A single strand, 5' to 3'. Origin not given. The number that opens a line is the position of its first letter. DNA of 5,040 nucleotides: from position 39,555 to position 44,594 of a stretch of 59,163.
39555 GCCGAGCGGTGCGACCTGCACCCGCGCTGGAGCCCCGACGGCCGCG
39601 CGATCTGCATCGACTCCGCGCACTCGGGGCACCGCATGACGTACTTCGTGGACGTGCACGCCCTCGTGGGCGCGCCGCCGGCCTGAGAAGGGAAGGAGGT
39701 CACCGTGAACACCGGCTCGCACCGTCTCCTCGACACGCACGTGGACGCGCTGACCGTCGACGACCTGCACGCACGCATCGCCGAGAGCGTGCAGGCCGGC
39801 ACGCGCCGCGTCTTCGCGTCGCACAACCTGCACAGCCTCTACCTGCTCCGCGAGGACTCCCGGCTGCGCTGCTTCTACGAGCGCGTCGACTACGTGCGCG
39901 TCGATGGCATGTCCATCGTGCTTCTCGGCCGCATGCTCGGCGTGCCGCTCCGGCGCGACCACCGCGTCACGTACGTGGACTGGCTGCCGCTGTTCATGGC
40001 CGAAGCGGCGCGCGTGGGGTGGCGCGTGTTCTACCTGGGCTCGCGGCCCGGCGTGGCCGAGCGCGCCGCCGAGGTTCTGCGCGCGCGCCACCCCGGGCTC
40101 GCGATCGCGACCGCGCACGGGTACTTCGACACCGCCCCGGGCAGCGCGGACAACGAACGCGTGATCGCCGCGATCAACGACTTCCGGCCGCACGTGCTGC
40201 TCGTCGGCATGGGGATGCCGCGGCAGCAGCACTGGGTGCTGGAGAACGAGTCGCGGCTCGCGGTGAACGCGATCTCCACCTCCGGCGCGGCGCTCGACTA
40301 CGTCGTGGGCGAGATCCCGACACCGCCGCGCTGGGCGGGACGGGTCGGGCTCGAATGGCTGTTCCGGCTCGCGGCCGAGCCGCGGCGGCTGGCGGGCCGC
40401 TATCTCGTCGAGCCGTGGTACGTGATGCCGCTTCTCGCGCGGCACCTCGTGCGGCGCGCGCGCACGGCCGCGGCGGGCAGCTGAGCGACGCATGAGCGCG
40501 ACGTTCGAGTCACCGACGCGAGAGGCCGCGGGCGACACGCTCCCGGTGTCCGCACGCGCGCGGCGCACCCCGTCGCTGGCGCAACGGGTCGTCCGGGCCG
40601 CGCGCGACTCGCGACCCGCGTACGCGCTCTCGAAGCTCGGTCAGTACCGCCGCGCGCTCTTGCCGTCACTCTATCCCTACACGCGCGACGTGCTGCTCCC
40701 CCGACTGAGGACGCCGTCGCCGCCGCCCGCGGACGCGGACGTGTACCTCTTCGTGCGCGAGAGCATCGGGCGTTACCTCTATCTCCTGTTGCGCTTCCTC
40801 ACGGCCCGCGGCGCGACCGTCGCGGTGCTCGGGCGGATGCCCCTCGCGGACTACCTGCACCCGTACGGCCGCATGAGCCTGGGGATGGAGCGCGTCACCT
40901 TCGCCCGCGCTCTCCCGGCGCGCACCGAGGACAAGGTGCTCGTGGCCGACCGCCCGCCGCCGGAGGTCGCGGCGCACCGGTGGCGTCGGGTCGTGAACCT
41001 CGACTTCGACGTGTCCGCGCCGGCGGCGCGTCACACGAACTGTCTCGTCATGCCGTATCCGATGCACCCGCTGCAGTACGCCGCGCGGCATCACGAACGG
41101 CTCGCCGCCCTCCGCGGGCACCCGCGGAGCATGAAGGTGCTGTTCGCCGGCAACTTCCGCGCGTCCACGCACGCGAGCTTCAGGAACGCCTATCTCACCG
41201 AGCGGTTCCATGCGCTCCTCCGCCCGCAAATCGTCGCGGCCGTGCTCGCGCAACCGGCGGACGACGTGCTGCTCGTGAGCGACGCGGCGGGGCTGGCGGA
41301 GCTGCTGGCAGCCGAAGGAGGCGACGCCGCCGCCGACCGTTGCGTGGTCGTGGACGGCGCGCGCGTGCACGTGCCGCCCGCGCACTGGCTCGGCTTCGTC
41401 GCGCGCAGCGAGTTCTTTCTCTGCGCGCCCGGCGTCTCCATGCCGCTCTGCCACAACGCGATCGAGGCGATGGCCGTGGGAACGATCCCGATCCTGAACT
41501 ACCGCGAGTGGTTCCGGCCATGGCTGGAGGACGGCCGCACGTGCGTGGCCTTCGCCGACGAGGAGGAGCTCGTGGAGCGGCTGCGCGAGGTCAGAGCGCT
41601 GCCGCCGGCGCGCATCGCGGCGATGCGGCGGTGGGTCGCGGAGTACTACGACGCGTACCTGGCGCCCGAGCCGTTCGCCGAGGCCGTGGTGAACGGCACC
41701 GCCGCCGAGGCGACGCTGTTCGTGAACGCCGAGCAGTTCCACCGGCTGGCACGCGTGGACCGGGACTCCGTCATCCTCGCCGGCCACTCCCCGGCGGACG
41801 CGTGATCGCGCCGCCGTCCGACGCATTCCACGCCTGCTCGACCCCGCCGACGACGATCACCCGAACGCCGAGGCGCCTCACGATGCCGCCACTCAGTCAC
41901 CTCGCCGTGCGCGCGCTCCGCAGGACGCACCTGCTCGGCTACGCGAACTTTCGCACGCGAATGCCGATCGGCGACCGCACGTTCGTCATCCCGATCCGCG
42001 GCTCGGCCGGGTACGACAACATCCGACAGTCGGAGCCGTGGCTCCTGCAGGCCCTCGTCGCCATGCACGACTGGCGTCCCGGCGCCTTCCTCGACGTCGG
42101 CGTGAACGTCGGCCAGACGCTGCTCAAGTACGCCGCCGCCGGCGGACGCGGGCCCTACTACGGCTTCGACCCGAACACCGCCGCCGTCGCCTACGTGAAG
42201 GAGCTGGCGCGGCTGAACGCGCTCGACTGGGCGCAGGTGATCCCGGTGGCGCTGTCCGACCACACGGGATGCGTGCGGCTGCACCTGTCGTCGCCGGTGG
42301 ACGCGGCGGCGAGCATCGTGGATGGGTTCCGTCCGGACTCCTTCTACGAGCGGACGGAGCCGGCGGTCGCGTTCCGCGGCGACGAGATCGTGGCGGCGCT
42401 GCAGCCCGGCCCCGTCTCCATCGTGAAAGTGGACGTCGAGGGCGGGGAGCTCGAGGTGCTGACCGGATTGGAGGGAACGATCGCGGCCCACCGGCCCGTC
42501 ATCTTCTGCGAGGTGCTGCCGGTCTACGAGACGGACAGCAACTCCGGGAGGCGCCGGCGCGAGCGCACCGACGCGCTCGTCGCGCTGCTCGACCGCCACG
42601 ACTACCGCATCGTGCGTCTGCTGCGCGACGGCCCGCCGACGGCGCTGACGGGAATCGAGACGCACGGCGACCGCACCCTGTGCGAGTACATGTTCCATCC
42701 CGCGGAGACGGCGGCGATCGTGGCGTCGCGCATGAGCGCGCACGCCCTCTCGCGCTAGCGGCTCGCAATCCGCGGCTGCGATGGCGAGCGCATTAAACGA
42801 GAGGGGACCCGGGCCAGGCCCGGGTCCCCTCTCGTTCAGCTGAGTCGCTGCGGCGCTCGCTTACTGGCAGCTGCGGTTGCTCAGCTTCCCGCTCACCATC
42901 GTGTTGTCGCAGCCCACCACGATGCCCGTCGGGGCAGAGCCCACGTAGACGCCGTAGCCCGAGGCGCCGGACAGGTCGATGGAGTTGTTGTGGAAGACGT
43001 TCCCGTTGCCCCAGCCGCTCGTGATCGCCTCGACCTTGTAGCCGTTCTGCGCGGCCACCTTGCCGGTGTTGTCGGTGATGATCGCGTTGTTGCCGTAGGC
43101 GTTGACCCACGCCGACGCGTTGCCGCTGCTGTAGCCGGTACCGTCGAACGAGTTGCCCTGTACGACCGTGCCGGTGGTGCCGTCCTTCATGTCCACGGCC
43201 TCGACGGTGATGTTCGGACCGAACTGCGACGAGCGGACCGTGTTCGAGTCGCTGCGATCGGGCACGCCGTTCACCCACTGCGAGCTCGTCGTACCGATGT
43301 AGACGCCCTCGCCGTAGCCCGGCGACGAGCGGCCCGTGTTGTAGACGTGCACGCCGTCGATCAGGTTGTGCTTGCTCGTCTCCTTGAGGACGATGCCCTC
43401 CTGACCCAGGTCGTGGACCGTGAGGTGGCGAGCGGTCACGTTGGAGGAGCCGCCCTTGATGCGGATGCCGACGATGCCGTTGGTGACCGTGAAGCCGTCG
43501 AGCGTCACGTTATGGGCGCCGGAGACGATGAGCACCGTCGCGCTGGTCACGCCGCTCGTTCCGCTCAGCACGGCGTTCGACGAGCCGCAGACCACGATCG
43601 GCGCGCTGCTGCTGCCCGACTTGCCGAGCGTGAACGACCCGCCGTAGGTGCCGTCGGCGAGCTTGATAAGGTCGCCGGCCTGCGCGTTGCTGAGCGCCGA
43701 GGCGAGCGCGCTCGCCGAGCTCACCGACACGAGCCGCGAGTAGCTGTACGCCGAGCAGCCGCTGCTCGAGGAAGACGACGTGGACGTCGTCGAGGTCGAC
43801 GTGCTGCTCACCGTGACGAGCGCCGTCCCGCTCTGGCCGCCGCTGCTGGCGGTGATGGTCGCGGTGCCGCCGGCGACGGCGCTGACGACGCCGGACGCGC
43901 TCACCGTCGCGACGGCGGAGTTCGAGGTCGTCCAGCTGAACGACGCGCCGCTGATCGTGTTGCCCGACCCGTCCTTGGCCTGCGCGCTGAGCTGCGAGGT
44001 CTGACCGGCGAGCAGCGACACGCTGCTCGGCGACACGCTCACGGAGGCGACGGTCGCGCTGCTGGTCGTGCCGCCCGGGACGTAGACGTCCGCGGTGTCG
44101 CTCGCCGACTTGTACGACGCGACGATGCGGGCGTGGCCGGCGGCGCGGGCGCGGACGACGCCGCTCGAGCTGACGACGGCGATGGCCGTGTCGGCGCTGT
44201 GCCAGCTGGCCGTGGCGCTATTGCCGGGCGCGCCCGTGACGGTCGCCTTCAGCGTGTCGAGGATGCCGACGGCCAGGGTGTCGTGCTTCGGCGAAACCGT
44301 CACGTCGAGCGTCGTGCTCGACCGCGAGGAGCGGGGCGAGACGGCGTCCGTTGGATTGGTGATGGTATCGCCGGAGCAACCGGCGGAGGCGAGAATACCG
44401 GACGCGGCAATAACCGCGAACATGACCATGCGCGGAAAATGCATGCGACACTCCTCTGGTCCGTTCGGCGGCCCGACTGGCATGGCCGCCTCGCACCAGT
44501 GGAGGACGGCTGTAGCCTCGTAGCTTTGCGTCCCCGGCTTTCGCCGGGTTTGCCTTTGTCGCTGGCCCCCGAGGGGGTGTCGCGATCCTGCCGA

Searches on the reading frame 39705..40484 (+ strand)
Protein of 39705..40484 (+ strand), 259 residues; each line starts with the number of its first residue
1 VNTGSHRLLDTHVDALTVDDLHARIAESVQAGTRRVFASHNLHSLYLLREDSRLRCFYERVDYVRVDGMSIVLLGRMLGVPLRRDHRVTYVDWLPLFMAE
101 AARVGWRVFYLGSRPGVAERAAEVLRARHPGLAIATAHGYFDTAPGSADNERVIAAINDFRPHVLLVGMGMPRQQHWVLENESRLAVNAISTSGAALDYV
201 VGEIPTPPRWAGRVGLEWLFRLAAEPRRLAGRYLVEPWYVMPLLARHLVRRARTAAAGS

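Call 58: search_protein_families(library=pfam, proteins=[window:39705-40484:+], max_evalue=0.00001)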
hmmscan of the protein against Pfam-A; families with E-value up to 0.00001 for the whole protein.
window:39705-40484:+ (259 aa): 1 family
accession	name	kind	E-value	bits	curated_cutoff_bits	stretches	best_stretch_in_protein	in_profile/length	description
PF03808.19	Glyco_tran_WecG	-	4.2e-50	170.3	27.4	1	62-233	2-168/168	Glycosyl transferase WecG/TagA/CpsF family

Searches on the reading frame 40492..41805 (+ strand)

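Call 5: search_protein_families(library=pfam, proteins=[window:40492-41805:+], max_evalue=0.01)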
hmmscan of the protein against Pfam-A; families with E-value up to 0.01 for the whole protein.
window:40492-41805:+ (437 aa): 1 family
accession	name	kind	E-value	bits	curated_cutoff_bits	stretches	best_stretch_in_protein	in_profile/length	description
PF13524.12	Glyco_trans_1_2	-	3.9e-05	24.1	25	1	293-383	34-127/144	Glycosyl transferase-like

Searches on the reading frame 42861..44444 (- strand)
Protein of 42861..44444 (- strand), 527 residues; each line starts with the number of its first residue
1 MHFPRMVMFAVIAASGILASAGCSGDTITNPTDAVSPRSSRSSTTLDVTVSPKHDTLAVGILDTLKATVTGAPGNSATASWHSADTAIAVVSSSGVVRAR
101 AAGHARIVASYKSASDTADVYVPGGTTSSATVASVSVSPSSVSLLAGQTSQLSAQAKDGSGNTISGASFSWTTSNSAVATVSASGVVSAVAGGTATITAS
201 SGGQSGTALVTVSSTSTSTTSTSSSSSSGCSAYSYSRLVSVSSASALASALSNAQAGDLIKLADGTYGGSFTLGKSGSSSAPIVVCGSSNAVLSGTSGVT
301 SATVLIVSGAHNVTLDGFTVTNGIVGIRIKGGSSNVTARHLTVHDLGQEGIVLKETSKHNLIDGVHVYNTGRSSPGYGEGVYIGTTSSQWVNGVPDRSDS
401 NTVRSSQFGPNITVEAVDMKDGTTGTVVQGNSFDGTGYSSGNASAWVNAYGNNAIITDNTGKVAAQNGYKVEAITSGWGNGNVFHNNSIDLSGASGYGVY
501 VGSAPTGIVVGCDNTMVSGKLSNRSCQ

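Call 5: search_protein_families(library=pfam, proteins=[window:42861-44444:-], max_evalue=0.01)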
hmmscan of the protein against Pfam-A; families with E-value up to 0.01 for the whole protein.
window:42861-44444:- (527 aa): 3 families
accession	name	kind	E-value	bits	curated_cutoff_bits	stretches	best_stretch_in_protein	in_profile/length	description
PF02368.24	Big_2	-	1.3e-17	64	22.8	2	132-211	2-78/79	Bacterial Ig-like domain (group 2)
PF22359.2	Big-like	-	9.1e-07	29.5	27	1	178-213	12-47/48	Bacterial Ig-like domain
PF14592.12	Chondroitinas_B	-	0.002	17.6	24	1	241-330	1-92/426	Chondroitinase B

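Call 17: find_homologous_proteins(query=window:42861-44444:-, max_evalue=0.00001)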
Query window:42861-44444:- (527 aa): 635 proteins with E <= 0.00001 among 8000 candidates; the best 120 are listed.
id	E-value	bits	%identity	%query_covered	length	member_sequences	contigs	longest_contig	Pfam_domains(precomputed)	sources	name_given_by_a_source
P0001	0.0e+0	1068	100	100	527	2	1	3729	PF26182.1,PF22359.3,PF02368.25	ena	-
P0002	1.8e-134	468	56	87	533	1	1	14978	PF13229.13,PF02368.25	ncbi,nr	ncbi:MAG TPA: hypothetical protein VFS11_02025 [Gemmatimonadales bacterium]|nr:hypothetical protein 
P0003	1.6e-129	451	43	31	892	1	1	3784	PF26182.1,PF02369.23,PF22359.3,PF02368.25,PF26918.1,PF09134.17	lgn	-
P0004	3.4e-125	437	52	32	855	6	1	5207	PF21764.4,PF26182.1,PF02369.23,PF22359.3,PF02368.25,PF01835.26,PF26918.1,PF09134.17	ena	-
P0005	4.2e-122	427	47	31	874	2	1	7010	PF26182.1,PF02369.23,PF22359.3,PF02368.25,PF26918.1,PF09134.17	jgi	jgi:uncharacterized protein YjdB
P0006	2.1e-121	424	40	39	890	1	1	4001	PF26182.1,PF02369.23,PF22359.3,PF02368.25,PF26918.1,PF09134.17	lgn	-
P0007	2.2e-120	421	42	29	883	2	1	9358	PF26182.1,PF02369.23,PF22359.3,PF02368.25,PF26918.1,PF09134.17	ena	-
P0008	5.0e-119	417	46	34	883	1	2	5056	PF26182.1,PF02369.23,PF22359.3,PF02368.25,PF26918.1,PF09134.17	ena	-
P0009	3.4e-117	411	46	30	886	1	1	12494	PF26182.1,PF02369.23,PF22359.3,PF02368.25,PF26918.1,PF09134.17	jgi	jgi:uncharacterized protein YjdB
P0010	5.2e-117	410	38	39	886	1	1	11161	PF26182.1,PF02369.23,PF22359.3,PF02368.25,PF26918.1,PF09134.17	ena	-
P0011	1.6e-116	408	45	37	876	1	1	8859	PF26182.1,PF02369.23,PF22359.3,PF13620.13,PF02368.25,PF26918.1,PF09134.17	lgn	-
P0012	1.8e-116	408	44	30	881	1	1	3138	PF26182.1,PF02369.23,PF22359.3,PF02368.25,PF26918.1,PF09134.17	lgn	-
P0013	1.3e-114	402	46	39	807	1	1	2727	PF26182.1,PF02369.23,PF22359.3,PF02368.25,PF26918.1,PF09134.17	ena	-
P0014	1.6e-114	402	45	31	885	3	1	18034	PF26182.1,PF02369.23,PF22359.3,PF02368.25,PF26918.1,PF09134.17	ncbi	-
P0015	1.7e-114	402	40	39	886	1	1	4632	PF26182.1,PF02369.23,PF13927.13,PF22359.3,PF02368.25,PF26918.1,PF09134.17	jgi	jgi:uncharacterized protein YjdB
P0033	7.3e-109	383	47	89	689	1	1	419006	PF13229.13,PF22842.4,PF02368.25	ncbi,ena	-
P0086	3.3e-85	305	37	91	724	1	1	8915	PF13229.13,PF26182.1,PF02369.23,PF25354.2,PF02368.25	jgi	jgi:hypothetical protein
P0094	1.3e-82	297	43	73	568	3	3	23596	PF13229.13,PF22842.4,PF02368.25,PF14592.13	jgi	jgi:hypothetical protein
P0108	1.2e-79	287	45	76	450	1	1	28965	PF13229.13,PF22842.4,PF02368.25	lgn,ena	-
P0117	1.9e-78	283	43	73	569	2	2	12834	PF22842.4,PF02368.25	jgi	jgi:hypothetical protein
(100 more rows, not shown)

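Call 19: find_encoding_contigs(protein=P0002, flank=4000, max_places=3)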
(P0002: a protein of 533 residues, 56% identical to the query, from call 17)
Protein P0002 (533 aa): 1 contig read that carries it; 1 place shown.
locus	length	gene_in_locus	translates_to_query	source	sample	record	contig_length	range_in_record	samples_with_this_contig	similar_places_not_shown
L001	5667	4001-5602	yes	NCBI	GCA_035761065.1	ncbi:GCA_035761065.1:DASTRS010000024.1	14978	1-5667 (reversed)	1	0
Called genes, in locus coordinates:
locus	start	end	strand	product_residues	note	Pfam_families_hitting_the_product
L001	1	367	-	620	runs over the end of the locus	PF00501:AMP-binding, PF13193:AMP-binding_C, PF00550:PP-binding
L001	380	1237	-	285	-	PF22624:AASDHPPT_N (weak), PF01648:ACPS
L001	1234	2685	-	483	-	PF07250:Glyoxal_oxid_N (weak), PF13415:Beta-prop_FBX42 (faint), PF24681:Kelch_KLHDC2_KLHL20_DRC7 (faint), PF01344:Kelch_1 (faint), PF13418:Beta-prop_TYW4 (faint), PF13964:Beta-prop_Calicin (faint), PF07250:Glyoxal_oxid_N, PF09118:GO-like_E_set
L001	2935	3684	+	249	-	PF13489:Methyltransf_23, PF08241:Methyltransf_11, PF08242:Methyltransf_12, PF13649:Methyltransf_25, PF13847:Methyltransf_31 (weak)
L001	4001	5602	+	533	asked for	PF02368:Big_2 (faint), PF13229:Beta_helix (faint)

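Call 20: find_encoding_contigs(protein=P0033, flank=4000, max_places=3)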
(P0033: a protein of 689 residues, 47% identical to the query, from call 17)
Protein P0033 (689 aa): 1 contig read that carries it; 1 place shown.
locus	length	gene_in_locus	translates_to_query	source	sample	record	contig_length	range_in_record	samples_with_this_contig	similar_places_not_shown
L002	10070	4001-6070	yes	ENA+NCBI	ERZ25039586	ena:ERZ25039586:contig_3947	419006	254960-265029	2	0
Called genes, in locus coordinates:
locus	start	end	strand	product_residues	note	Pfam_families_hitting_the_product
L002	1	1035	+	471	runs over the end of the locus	PF00206:Lyase_1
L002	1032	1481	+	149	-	PF01316:Arg_repressor, PF02863:Arg_repressor_C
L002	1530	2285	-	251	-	-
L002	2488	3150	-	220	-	PF13489:Methyltransf_23 (weak)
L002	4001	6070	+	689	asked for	PF02368:Big_2, PF22842:Pel9A-like_beta_helix, PF13229:Beta_helix (weak)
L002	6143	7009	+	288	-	PF13489:Methyltransf_23, PF01209:Ubie_methyltran (weak), PF13847:Methyltransf_31 (weak), PF08241:Methyltransf_11, PF08242:Methyltransf_12 (weak), PF13649:Methyltransf_25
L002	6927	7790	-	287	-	PF00535:Glycos_transf_2, PF13641:Glyco_tranf_2_3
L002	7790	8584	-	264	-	PF03808:Glyco_tran_WecG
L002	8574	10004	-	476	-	PF04932:Wzy_C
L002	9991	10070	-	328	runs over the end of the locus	PF00535:Glycos_transf_2, PF10111:Glyco_tranf_2_2, PF13641:Glyco_tranf_2_3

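Call 21: find_encoding_contigs(protein=P0086, flank=3000, max_places=3)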
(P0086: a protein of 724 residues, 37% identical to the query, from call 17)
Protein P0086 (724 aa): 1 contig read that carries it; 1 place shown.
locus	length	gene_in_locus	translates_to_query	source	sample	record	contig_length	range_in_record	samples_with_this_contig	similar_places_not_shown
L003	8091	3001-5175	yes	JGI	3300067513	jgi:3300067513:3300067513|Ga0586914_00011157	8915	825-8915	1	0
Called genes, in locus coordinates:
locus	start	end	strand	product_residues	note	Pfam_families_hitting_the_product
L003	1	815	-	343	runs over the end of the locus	PF02350:Epimerase_2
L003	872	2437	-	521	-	-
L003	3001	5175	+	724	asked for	PF02368:Big_2 (weak), PF02369:Big_1 (faint), PF25354:Ig_NUP210_16th (faint), PF26182:Ig_NUP210_5th (faint), PF02368:Big_2, PF13229:Beta_helix (weak)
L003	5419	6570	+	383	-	-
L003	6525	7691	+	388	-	PF13439:Glyco_transf_4 (weak), PF13579:Glyco_trans_4_4 (faint), PF00534:Glycos_transf_1, PF13692:Glyco_trans_1_4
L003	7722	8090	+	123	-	?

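Call 22: find_encoding_contigs(protein=P0094, flank=3000, max_places=3)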
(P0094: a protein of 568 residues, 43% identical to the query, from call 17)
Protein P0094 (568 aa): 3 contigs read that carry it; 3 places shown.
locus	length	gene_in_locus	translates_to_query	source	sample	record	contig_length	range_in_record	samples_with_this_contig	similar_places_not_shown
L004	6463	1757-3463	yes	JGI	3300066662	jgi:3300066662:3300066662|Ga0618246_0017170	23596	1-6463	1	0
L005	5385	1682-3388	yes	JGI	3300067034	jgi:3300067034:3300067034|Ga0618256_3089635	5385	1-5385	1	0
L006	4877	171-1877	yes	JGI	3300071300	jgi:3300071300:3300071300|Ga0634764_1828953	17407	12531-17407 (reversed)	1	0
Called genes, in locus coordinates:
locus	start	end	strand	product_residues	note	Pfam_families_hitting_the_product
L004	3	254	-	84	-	?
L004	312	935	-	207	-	-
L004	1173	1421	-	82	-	-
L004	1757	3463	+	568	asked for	PF02368:Big_2, PF14592:Chondroitinas_B (weak), PF22842:Pel9A-like_beta_helix, PF13229:Beta_helix (faint)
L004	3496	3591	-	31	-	-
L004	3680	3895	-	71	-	-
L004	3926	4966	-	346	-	-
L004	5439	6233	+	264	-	PF13489:Methyltransf_23, PF13847:Methyltransf_31 (weak), PF08241:Methyltransf_11, PF13649:Methyltransf_25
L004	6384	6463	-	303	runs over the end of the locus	PF13641:Glyco_tranf_2_3, PF00535:Glycos_transf_2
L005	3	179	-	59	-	?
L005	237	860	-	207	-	-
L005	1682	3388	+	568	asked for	PF02368:Big_2, PF14592:Chondroitinas_B (weak), PF22842:Pel9A-like_beta_helix, PF13229:Beta_helix (faint)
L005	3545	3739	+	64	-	-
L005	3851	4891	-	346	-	-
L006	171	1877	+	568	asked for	PF02368:Big_2, PF14592:Chondroitinas_B (weak), PF22842:Pel9A-like_beta_helix, PF13229:Beta_helix (faint)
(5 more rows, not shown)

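Call 23: find_encoding_contigs(protein=P0108, flank=3000, max_places=3)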
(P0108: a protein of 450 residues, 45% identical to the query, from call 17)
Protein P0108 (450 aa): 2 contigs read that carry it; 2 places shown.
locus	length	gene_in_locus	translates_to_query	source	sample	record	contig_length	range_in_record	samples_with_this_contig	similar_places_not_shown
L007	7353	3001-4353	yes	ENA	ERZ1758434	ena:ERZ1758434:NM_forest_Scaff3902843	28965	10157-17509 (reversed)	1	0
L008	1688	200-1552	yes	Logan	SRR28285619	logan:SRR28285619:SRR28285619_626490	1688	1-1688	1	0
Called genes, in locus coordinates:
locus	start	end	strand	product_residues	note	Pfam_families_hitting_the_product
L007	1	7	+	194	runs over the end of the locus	-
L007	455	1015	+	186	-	PF06897:DUF1269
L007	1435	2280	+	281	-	-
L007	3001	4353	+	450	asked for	PF02368:Big_2, PF22842:Pel9A-like_beta_helix, PF13229:Beta_helix (faint)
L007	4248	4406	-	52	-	-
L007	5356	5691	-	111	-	-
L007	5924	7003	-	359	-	-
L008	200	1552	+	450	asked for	PF02368:Big_2, PF22842:Pel9A-like_beta_helix, PF13229:Beta_helix (faint)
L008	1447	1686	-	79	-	?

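Call 24: find_encoding_contigs(protein=P0117, flank=3000, max_places=3)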
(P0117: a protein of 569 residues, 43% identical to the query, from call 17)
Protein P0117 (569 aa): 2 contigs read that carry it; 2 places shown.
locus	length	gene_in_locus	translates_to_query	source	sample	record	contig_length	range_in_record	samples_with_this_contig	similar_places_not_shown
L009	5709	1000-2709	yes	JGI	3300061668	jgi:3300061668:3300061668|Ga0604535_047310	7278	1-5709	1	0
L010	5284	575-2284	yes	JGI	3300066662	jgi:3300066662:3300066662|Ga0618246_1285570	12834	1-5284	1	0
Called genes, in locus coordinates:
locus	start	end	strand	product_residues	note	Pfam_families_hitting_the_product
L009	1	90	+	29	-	?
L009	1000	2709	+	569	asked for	PF02368:Big_2, PF22842:Pel9A-like_beta_helix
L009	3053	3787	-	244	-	PF00398:RrnaAD (faint), PF08241:Methyltransf_11 (faint)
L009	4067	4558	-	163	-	-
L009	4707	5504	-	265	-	PF03808:Glyco_tran_WecG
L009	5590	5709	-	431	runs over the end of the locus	-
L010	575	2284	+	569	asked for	PF02368:Big_2, PF22842:Pel9A-like_beta_helix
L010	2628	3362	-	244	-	PF00398:RrnaAD (faint), PF08241:Methyltransf_11 (faint)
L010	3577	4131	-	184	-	PF08241:Methyltransf_11 (weak)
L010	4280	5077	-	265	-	PF03808:Glyco_tran_WecG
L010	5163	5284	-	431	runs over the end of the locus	-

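Call 52: search_protein_families(library=pfam, alignment_id=A2, max_evalue=0.001)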
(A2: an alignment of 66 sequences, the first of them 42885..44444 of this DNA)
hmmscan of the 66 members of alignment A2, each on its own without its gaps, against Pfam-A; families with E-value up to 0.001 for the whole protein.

A. member 1, window:42885-44444:- (520 aa): 2 families
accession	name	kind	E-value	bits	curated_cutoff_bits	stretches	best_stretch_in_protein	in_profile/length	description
PF02368.24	Big_2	-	1.1e-17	64.2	22.8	2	132-211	2-78/79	Bacterial Ig-like domain (group 2)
PF22359.2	Big-like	-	8.7e-07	29.5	27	1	178-213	12-47/48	Bacterial Ig-like domain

B. families by the number of members that match (of 66 scanned): 34 families (the first 25 are shown)
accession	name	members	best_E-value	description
PF02368.24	Big_2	42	4.6e-69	Bacterial Ig-like domain (group 2)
PF02369.22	Big_1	29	2.9e-23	Bacterial Ig-like domain (group 1)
PF22359.2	Big-like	25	1.8e-18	Bacterial Ig-like domain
PF09134.16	Invasin_D3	7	4.1e-12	Invasin, domain 3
PF13229.12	Beta_helix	5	8.1e-28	Right handed beta helix region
PF05048.19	NosD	4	2.1e-13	Periplasmic copper-binding protein (NosD)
PF21461.3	HL_N-beta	4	2.1e-10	Hyaluronate lyase, N-terminal beta-sheet domain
PF25354.1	Ig_NUP210_16th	4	1.5e-06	NUP210-like, Ig-like domain 16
PF00082.27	Peptidase_S8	3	3.1e-38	Subtilase family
PF05922.21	Inhibitor_I9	3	2.8e-11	Peptidase inhibitor I9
PF20578.4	aBig_2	3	2.2e-05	Atrophied bacterial Ig domain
PF01551.29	Peptidase_M23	2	1.6e-21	Peptidase family M23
PF18911.6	PKD_4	2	1.2e-16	PKD domain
PF00801.26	PKD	2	4.8e-13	PKD domain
PF00041.27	fn3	2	2.9e-08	Fibronectin type III domain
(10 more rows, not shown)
